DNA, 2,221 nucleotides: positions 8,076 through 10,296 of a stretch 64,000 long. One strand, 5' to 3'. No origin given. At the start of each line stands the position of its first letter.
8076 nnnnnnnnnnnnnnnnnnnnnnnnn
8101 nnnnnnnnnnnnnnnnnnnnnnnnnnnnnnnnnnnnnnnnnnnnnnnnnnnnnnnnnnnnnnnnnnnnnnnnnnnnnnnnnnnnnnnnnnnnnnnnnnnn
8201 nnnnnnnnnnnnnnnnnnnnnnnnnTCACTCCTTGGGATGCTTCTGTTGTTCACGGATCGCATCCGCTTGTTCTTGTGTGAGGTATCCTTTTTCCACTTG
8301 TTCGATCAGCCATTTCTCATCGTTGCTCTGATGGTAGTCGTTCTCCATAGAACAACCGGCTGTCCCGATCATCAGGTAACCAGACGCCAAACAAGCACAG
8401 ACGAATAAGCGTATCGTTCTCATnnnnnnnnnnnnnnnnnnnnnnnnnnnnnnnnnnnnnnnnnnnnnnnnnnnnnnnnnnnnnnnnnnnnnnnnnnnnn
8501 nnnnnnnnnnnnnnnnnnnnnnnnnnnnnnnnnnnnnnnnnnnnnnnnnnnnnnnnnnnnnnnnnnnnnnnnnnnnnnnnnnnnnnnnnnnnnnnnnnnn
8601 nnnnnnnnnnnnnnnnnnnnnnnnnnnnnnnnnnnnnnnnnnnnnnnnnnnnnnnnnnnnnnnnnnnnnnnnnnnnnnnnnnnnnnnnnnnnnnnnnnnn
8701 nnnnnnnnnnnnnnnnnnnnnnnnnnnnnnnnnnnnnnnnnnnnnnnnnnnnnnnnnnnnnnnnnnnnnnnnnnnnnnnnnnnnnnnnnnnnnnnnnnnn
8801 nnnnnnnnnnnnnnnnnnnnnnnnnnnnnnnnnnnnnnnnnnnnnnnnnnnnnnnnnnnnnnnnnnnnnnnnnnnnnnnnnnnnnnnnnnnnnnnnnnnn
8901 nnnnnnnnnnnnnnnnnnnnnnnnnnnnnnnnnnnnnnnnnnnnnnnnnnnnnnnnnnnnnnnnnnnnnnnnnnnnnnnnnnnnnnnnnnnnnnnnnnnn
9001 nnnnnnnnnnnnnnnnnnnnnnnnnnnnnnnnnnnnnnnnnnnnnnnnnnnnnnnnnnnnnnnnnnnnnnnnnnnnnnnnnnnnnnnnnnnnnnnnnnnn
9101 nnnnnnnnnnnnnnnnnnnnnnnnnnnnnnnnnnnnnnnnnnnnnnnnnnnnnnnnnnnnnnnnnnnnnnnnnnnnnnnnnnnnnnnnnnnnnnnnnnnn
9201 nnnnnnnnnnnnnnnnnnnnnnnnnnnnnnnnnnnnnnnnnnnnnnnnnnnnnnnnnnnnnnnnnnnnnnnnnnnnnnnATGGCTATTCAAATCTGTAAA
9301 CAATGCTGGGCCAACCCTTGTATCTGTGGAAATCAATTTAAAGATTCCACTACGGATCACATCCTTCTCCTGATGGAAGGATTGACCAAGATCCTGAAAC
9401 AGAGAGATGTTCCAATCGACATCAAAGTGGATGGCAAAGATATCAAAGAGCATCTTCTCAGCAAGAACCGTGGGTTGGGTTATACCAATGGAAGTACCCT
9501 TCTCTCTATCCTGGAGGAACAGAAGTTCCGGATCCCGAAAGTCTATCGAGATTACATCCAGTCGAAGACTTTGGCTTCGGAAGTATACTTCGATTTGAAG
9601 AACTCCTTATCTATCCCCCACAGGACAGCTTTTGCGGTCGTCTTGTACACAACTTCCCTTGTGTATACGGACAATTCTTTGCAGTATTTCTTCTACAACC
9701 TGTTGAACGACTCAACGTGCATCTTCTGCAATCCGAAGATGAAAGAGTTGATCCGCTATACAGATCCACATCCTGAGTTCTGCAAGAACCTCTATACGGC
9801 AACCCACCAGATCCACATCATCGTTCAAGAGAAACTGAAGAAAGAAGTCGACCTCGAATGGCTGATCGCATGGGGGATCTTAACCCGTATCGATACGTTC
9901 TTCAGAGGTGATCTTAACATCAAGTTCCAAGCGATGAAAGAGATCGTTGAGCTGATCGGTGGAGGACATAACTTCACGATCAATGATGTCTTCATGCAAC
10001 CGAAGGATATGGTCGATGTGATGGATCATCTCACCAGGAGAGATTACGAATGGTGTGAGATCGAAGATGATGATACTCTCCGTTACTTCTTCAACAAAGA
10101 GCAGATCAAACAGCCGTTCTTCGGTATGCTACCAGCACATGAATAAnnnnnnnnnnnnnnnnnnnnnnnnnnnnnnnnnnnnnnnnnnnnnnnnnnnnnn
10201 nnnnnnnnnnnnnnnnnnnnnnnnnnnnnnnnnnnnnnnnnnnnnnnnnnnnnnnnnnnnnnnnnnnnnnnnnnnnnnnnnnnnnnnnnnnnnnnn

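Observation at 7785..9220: Patatin-like phospholipase co-transcribed with two lipoproteins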

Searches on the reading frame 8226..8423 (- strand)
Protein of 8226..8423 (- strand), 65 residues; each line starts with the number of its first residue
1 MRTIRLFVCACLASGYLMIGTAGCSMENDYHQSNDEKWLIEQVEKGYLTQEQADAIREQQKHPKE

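Call 3: search_protein_families(library=pfam, proteins=[window:8226-8423:-], max_evalue=0.1)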
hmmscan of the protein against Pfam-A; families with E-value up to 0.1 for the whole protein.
window:8226-8423:- (65 aa): 1 family
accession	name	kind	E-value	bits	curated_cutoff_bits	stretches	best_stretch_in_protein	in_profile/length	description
PF20787.2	SPP1_GP23-1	-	0.067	13.6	27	1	35-56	17-38/47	SPP1 phage GP23.1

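Call 4: search_protein_families(library=phrogs, proteins=[window:8226-8423:-], max_evalue=0.01)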
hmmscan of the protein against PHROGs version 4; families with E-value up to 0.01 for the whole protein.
window:8226-8423:- (65 aa): 0 families

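Call 7: search_protein_families(library=ncbifam, proteins=[window:8226-8423:-], max_evalue=0.1)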
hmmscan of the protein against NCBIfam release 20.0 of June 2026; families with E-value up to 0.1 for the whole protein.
window:8226-8423:- (65 aa): 1 family
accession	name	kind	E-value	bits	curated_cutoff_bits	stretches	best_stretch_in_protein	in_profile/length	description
TIGR02647.1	DNA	hypoth_equivalog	0.011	15.3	44.6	1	36-61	45-70/77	TIGR02647 family protein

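Call 8: search_protein_families(library=padloc, proteins=[window:8226-8423:-], max_evalue=0.1)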
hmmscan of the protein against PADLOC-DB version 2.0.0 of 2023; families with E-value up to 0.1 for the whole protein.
window:8226-8423:- (65 aa): 0 families

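Call 36: list_cluster_members(proteins=[P0001, window:8226-8423:-, window:7785-8222:-])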
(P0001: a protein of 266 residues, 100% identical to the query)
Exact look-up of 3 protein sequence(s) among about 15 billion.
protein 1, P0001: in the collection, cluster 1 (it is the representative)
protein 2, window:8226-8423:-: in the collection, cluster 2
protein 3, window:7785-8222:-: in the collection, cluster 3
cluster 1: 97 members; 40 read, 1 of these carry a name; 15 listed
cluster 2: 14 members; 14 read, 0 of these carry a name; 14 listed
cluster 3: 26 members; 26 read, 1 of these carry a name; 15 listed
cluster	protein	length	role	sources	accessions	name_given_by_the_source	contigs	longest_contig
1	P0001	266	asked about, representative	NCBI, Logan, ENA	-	-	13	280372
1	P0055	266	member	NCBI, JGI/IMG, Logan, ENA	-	NTE family protein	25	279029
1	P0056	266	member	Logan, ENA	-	-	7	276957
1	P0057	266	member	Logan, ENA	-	-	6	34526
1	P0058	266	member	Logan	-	-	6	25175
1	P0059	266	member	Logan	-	-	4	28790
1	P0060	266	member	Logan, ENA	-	-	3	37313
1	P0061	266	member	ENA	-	-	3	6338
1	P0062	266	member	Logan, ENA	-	-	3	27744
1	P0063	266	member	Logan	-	-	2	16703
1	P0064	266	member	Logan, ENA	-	-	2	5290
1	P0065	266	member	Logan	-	-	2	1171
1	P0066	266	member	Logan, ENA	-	-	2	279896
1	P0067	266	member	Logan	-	-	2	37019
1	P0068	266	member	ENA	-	-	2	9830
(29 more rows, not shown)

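Call 80: search_protein_representatives(protein=window:8226-8423:-)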
Query: 65 residues. Proteins with E-value up to 0.001 (for the whole library): 38; up to 1e-10: 2; up to 1e-30: 0. The best 38 are listed.
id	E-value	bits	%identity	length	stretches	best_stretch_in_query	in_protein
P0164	5.2e-25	102.3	77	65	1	4-64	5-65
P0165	1.2e-19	85.4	76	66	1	12-65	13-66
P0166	4.8e-09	52.1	49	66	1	3-61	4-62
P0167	2.0e-07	47.0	57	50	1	18-61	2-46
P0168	2.1e-07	47.0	51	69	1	3-61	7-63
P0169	7.9e-07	45.1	53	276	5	43-63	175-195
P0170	9.6e-07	44.9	52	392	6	41-59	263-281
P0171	1.4e-06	44.3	41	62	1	9-61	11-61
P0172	1.5e-06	44.2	51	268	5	25-63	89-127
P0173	2.0e-06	43.9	50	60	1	6-58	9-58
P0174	2.5e-06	43.6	42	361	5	26-62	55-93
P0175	3.3e-06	43.2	53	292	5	39-58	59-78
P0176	3.4e-06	43.2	40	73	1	9-60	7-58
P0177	3.4e-06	43.1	49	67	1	17-61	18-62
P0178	1.1e-05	41.5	42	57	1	13-60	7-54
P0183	4.2e-05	39.7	59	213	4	41-59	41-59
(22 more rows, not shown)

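Call 82: search_protein_families(library=pfam, proteins=[P0169, P0170, P0172, P0174, P0183, P0166, P0176], max_evalue=0.1)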
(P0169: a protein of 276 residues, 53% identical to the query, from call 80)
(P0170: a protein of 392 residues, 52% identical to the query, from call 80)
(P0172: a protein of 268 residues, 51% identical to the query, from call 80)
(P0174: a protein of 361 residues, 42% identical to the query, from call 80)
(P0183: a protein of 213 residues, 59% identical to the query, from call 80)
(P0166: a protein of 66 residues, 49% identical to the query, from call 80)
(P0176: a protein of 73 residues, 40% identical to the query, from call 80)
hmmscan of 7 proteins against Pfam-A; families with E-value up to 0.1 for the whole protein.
P0169 (276 aa): 20 families
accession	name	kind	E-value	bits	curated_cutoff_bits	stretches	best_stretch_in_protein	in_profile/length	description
PF10925.13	DUF2680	-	1.1e-22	80.3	25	4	181-224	2-42/57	Protein of unknown function (DUF2680)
PF09925.14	DUF2157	-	1e-05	25.7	32.4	0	173-201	2-33/146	Predicted membrane protein (DUF2157)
PF00619.27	CARD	-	0.00013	22.3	23.9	0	57-90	19-51/85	Caspase recruitment domain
PF02268.21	TFIIA_gamma_N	-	0.00021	21.7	33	0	201-223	13-35/47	Transcription initiation factor IIA, gamma subunit, helical domain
PF20787.2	SPP1_GP23-1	-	0.00022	21.5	27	0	248-263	25-40/47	SPP1 phage GP23.1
PF12974.12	Phosphonate-bd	-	0.00043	20.2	27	0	51-121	144-215/242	ABC transporter, phosphonate, periplasmic substrate-binding protein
PF02697.20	VAPB_antitox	-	0.00044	21.4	27.9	1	113-138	7-32/69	Putative antitoxin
PF18196.7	Cdh1_DBD_1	-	0.0012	19.6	26.4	0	164-224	16-75/120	Chromodomain helicase DNA-binding domain 1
PF13643.11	DUF4145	-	0.0013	19.2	23.1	0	115-152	22-60/88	Domain of unknown function (DUF4145)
PF18967.5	PycTM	-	0.0017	19.1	27.2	0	72-145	23-92/107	Pycsar effector protein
PF09851.14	SHOCT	-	0.008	16.3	27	0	173-183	8-18/28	Short C-terminal domain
PF07813.17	LTXXQ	-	0.012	16.8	24.3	0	169-224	4-61/100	LTXXQ motif family protein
PF23582.1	WH_RGF3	-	0.012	16.1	27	0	42-73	55-86/105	RGF3 winged helix domain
PF11254.13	DUF3053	-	0.014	15.4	23.9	0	88-140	95-147/219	Protein of unknown function (DUF3053)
PF22775.2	GA_3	-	0.031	15.2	27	0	109-156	5-52/100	GA-like domain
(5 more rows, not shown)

P0170 (392 aa): 12 families
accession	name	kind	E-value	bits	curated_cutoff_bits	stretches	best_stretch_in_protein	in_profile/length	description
PF10925.13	DUF2680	-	3.8e-16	59.4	25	2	262-292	25-55/57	Protein of unknown function (DUF2680)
PF00619.27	CARD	-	6.2e-08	33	23.9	1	160-186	19-44/85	Caspase recruitment domain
PF20787.2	SPP1_GP23-1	-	3.7e-07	30.4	27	0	87-111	17-41/47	SPP1 phage GP23.1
PF09693.15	Phage_XkdX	-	2.2e-05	24.9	23.5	0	296-312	16-32/40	Phage uncharacterised protein (Phage_XkdX)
PF09925.14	DUF2157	-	3.4e-05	24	32.4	0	263-294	2-34/146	Predicted membrane protein (DUF2157)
PF17727.6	CtsR_C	-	0.0015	19.1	23.8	0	160-198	23-60/72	CtsR C-terminal dimerization domain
PF09851.14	SHOCT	-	0.015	15.5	27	0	89-103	4-18/28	Short C-terminal domain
PF09831.14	DUF2058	-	0.017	15.7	25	1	260-343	2-85/174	Uncharacterized protein conserved in bacteria (DUF2058)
PF22746.1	SHOCT-like_DUF2089-C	-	0.02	15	27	0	302-322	10-30/32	SHOCT-like domain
PF02268.21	TFIIA_gamma_N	-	0.025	15.1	33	0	197-221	15-39/47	Transcription initiation factor IIA, gamma subunit, helical domain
PF02216.22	B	-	0.042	14.3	27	0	326-351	9-36/53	B domain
PF10415.14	FumaraseC_C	-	0.049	14.5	32.5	0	203-219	31-48/54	Fumarase C C-terminus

P0172 (268 aa): 13 families
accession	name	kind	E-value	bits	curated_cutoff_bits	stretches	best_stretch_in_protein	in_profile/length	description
PF10925.13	DUF2680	-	5.8e-22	78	25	5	53-83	18-48/57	Protein of unknown function (DUF2680)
PF00619.27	CARD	-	1.6e-09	38.1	23.9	0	58-81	21-42/85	Caspase recruitment domain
PF20787.2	SPP1_GP23-1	-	1.9e-07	31.3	27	0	193-208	25-40/47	SPP1 phage GP23.1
PF02268.21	TFIIA_gamma_N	-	5.9e-05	23.5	33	0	59-76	18-35/47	Transcription initiation factor IIA, gamma subunit, helical domain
PF10335.14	DUF294_C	-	7.2e-05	23.1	22.5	1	189-257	68-134/145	Putative nucleotidyltransferase substrate binding domain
PF18196.7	Cdh1_DBD_1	-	0.00077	20.2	26.4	0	229-262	19-52/120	Chromodomain helicase DNA-binding domain 1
PF16546.10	SGTA_dimer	-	0.00087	19.5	26.8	0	233-253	13-33/67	Homodimerisation domain of SGTA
PF09851.14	SHOCT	-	0.00095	19.3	27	0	145-157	6-18/28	Short C-terminal domain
PF04019.17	DUF359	-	0.0029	17.6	25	0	194-218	49-73/126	Protein of unknown function (DUF359)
PF09925.14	DUF2157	-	0.008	16.3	32.4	0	147-174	2-29/146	Predicted membrane protein (DUF2157)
PF09693.15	Phage_XkdX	-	0.012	16.1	23.5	0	148-158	21-31/40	Phage uncharacterised protein (Phage_XkdX)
PF19938.4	DUF6400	-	0.016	15.6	27.1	0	97-116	46-65/69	Family of unknown function (DUF6400)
PF00538.25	Linker_histone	-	0.041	14.6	22.4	0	226-245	43-62/74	linker histone H1 and H5 family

P0174 (361 aa): 11 families
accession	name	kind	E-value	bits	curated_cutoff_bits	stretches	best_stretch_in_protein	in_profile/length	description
PF10925.13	DUF2680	-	6.8e-18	65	25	4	153-193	11-54/57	Protein of unknown function (DUF2680)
PF20787.2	SPP1_GP23-1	-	1.6e-07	31.6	27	0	74-87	25-38/47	SPP1 phage GP23.1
PF09317.16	ACDH_C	-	4.9e-07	30.1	25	2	128-188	214-276/284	Acyl-CoA dehydrogenase, C-terminal, bacterial type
PF00619.27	CARD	-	2.1e-06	28.1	23.9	0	70-99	22-50/85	Caspase recruitment domain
PF17727.6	CtsR_C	-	3.4e-05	24.4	23.8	0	141-182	3-45/72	CtsR C-terminal dimerization domain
PF09851.14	SHOCT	-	0.00051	20.1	27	0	73-83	9-19/28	Short C-terminal domain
PF13591.12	MerR_2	-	0.015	15.6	29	0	159-195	13-49/84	MerR HTH family regulatory protein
PF10824.14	T7SS_ESX_EspC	-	0.054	14.4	23.5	0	74-106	42-74/100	Excreted virulence factor EspC, type VII ESX diderm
PF13412.12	HTH_24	-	0.055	13.5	21.9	0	254-266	36-48/48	Winged helix-turn-helix DNA-binding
PF16930.11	Porin_5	-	0.057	12.4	22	0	70-107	8-45/535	Putative porin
PF04492.19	Phage_rep_O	-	0.097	13.7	28.7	0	212-269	26-83/95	Bacteriophage replication protein O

P0183 (213 aa): 10 families
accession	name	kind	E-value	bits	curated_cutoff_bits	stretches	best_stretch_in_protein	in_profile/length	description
PF10925.13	DUF2680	-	1.8e-10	41.2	25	1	40-66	25-51/57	Protein of unknown function (DUF2680)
PF20787.2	SPP1_GP23-1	-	1.4e-06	28.6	27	0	85-100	21-36/47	SPP1 phage GP23.1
PF16305.10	DUF4947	-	5.5e-06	27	25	0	130-148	98-116/169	Domain of unknown function (DUF4947)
PF09693.15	Phage_XkdX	-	0.00035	21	23.5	0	84-98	17-31/40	Phage uncharacterised protein (Phage_XkdX)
PF08044.16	DUF1707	-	0.00057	20.3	27.6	0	79-109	9-39/53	DUF1707 SHOCT-like domain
PF17944.6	Arg_decarbox_C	-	0.0033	18.4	23.3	0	77-101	11-36/51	Arginine decarboxylase C-terminal helical extension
PF05120.17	GvpG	-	0.0072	16.9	30.6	0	84-106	39-61/67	Gas vesicle protein G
PF22510.1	FlhF_N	-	0.01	16.3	27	0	69-106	13-50/54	Flagellar biosynthesis protein FlhF, N domain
PF07323.17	DUF1465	-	0.037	14.3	25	0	42-66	70-94/153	Protein of unknown function (DUF1465)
PF10735.14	DUF2526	-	0.058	14.1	25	0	83-110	46-74/77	Protein of unknown function (DUF2526)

P0166 (66 aa): 2 families
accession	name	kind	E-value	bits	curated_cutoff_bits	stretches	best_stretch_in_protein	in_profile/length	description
PF20787.2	SPP1_GP23-1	-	0.0049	17.2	27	1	43-57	24-38/47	SPP1 phage GP23.1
PF10925.13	DUF2680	-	0.03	14.9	25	1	44-58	28-42/57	Protein of unknown function (DUF2680)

P0176 (73 aa): 0 families

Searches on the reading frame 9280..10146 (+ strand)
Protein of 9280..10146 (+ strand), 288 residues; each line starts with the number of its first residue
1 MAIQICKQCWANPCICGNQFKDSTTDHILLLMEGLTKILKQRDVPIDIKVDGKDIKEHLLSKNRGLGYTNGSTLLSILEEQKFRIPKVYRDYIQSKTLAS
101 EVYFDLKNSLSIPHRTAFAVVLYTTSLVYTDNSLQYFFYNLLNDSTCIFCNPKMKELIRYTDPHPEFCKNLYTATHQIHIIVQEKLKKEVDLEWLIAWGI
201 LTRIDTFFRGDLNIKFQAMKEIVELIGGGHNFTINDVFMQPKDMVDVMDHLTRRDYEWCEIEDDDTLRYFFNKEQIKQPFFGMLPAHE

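Call 3: search_protein_families(library=pfam, proteins=[window:9280-10146:+], max_evalue=0.1)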
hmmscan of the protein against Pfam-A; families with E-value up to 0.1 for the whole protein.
window:9280-10146:+ (288 aa): 3 families
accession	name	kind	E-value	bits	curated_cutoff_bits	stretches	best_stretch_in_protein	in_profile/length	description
PF23159.1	WH_Rok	-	0.055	14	27.6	0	36-90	6-55/58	Repressor Rok winged helix domain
PF04525.18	LOR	-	0.068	13.2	24.5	1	60-135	51-127/187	LURP-one-related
PF01739.24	CheR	-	0.096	12.5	27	0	41-135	58-154/195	CheR methyltransferase, SAM binding domain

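Call 4: search_protein_families(library=phrogs, proteins=[window:9280-10146:+], max_evalue=0.01)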
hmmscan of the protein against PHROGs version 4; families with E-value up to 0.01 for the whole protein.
window:9280-10146:+ (288 aa): 0 families
